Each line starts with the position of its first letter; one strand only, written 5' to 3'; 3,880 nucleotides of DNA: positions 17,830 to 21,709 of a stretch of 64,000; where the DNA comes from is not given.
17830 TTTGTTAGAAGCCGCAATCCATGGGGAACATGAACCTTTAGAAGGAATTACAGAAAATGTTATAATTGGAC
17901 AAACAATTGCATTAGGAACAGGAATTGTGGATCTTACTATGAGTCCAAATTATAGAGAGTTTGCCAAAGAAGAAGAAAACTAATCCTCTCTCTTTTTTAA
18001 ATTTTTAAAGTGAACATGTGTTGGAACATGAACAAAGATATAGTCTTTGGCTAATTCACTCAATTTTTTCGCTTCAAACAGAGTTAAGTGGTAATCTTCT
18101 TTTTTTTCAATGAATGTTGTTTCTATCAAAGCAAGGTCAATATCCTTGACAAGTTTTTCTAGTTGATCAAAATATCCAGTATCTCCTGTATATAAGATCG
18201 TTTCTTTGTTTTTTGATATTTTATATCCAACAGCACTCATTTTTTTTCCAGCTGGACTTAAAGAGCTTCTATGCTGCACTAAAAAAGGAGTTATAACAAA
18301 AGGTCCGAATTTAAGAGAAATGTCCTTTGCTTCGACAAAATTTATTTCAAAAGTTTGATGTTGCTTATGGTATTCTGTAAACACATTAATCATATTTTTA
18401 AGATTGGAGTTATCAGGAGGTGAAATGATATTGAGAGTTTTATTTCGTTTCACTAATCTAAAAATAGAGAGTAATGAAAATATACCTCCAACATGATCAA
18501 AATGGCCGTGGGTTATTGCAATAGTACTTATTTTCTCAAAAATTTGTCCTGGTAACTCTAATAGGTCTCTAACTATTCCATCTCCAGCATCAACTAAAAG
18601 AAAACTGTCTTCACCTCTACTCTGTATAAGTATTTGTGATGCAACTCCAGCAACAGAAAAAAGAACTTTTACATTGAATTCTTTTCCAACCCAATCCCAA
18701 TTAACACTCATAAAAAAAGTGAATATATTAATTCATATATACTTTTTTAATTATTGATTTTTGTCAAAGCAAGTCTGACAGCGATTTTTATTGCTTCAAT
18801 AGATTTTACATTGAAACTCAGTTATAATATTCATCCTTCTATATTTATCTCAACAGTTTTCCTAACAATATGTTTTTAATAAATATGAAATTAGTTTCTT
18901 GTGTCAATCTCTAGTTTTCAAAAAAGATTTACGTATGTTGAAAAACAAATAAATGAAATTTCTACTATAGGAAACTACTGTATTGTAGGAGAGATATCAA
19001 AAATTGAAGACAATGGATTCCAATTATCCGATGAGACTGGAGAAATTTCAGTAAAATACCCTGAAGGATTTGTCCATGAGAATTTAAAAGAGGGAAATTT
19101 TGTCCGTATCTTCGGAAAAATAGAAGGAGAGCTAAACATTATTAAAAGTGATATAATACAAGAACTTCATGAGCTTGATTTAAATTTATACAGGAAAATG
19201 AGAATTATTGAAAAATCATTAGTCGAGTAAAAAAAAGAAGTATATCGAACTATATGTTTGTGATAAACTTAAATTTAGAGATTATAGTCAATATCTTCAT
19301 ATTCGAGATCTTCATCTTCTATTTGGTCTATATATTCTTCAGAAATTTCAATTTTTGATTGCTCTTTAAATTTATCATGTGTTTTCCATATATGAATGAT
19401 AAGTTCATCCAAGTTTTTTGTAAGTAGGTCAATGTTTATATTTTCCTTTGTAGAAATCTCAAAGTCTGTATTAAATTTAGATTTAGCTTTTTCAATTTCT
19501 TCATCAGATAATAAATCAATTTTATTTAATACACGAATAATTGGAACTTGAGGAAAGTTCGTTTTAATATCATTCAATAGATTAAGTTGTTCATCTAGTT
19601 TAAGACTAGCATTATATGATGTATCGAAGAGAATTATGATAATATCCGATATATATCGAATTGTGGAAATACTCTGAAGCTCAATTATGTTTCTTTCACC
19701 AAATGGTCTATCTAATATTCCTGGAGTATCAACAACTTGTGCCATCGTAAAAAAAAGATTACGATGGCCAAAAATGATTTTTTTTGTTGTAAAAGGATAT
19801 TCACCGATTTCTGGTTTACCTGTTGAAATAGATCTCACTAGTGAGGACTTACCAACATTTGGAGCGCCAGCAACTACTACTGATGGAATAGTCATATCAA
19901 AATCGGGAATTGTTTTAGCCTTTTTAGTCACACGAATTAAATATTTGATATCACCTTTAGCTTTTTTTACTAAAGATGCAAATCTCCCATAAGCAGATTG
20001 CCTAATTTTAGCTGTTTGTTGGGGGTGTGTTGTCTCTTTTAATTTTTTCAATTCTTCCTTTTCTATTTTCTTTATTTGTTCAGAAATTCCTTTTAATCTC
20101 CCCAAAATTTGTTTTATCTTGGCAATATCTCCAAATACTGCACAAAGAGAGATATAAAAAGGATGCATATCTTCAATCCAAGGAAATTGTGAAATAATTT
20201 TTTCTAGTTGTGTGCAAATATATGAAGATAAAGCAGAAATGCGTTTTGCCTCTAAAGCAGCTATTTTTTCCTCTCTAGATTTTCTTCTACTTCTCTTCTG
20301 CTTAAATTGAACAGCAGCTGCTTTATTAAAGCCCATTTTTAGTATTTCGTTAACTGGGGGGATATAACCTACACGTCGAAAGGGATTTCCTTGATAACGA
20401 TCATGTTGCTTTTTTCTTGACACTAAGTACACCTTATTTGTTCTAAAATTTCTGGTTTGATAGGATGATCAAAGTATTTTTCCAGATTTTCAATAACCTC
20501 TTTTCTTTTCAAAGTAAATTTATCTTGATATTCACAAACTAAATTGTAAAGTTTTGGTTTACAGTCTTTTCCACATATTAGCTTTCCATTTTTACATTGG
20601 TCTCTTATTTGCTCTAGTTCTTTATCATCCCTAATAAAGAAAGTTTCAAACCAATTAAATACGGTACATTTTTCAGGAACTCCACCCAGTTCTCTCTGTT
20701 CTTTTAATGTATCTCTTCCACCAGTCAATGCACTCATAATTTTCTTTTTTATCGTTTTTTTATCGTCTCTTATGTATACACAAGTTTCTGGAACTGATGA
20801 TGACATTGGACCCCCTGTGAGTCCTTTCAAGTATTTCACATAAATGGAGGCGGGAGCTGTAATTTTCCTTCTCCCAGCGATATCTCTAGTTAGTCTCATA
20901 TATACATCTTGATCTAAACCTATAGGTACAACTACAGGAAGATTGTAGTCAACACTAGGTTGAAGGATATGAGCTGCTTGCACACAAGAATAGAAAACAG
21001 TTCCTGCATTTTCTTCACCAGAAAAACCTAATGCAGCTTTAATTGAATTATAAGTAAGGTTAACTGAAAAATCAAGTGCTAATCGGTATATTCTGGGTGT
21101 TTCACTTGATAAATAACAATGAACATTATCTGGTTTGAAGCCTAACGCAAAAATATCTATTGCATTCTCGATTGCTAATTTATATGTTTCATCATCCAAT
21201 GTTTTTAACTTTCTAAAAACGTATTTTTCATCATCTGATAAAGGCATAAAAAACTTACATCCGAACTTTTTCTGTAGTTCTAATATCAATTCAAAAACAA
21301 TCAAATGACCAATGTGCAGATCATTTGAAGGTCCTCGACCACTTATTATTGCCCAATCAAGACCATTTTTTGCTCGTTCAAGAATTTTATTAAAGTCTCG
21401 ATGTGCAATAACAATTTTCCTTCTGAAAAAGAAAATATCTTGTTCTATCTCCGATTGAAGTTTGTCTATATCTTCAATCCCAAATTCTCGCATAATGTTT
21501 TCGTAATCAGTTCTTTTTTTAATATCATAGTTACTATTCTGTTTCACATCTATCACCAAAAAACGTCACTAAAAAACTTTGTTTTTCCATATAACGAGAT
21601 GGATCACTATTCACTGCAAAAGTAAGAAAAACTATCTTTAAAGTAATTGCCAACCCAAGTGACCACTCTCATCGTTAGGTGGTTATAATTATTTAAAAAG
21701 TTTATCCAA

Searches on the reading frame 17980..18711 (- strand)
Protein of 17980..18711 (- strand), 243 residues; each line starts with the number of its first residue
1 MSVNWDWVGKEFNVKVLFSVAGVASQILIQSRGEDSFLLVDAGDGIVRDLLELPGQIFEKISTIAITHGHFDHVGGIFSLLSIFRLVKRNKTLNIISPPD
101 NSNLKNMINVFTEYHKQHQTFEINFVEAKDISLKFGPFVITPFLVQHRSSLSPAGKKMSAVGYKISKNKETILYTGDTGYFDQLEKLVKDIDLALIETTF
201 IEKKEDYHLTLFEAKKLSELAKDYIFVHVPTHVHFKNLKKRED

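Call 59: search_protein_families(library=pfam, proteins=[window:17980-18711:-])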
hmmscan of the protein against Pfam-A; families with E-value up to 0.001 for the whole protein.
window:17980-18711:- (243 aa): 2 families
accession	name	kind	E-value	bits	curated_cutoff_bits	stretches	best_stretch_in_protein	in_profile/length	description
PF12706.13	Lactamase_B_2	-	1.3e-22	80.9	27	1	38-222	3-191/200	Beta-lactamase superfamily domain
PF00753.33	Lactamase_B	-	9.2e-11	42.5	22.7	1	24-182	6-154/196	Metallo-beta-lactamase superfamily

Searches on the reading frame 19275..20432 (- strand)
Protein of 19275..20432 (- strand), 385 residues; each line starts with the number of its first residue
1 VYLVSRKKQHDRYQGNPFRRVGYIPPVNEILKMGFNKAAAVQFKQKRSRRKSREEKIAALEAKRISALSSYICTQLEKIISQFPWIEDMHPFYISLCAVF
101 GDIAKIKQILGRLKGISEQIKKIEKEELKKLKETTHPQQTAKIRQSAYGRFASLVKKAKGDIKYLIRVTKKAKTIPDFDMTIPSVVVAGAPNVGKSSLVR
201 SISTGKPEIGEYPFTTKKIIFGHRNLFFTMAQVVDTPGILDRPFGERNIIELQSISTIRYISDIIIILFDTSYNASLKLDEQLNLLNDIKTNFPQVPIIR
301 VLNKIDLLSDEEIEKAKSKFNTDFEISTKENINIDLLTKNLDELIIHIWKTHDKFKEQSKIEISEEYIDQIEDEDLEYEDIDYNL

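Call 59: search_protein_families(library=pfam, proteins=[window:19275-20432:-])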
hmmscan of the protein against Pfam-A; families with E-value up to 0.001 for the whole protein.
window:19275-20432:- (385 aa): 7 families
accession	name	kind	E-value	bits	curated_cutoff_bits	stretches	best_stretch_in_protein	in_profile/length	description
PF17835.6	NOG1_N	-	1.4e-26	93.9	22.9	1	18-179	1-160/160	NOG1 N-terminal helical domain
PF01926.29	MMR_HSR1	-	4.4e-17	62.7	21.9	1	185-304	2-113/113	50S ribosome-binding GTPase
PF06858.20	NOG1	-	5.5e-15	55.3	27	1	250-306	2-58/58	Nucleolar GTP-binding protein 1 (NOG1)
PF02421.24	FeoB_N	-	9.5e-10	38.6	27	1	185-326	3-136/156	Ferrous iron transport protein B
PF16897.10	MMR_HSR1_Xtn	-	2.1e-05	24.9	35.2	1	285-340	45-99/106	C-terminal region of MMR_HSR1 domain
PF00009.33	GTP_EFTU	-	0.00012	22.2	26.5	0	259-330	90-151/188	Elongation factor Tu GTP binding domain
PF00071.28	Ras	-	0.00014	21.9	21.6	0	185-337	2-152/162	Ras family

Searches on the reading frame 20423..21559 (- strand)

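Call 59: search_protein_families(library=pfam, proteins=[window:20423-21559:-])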
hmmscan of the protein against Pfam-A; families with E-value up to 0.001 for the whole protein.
window:20423-21559:- (378 aa): 1 family
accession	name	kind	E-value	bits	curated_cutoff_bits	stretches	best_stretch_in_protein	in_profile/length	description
PF00579.31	tRNA-synt_1b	-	1e-27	97.7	21.1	1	70-339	7-285/292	tRNA synthetases class I (W and Y)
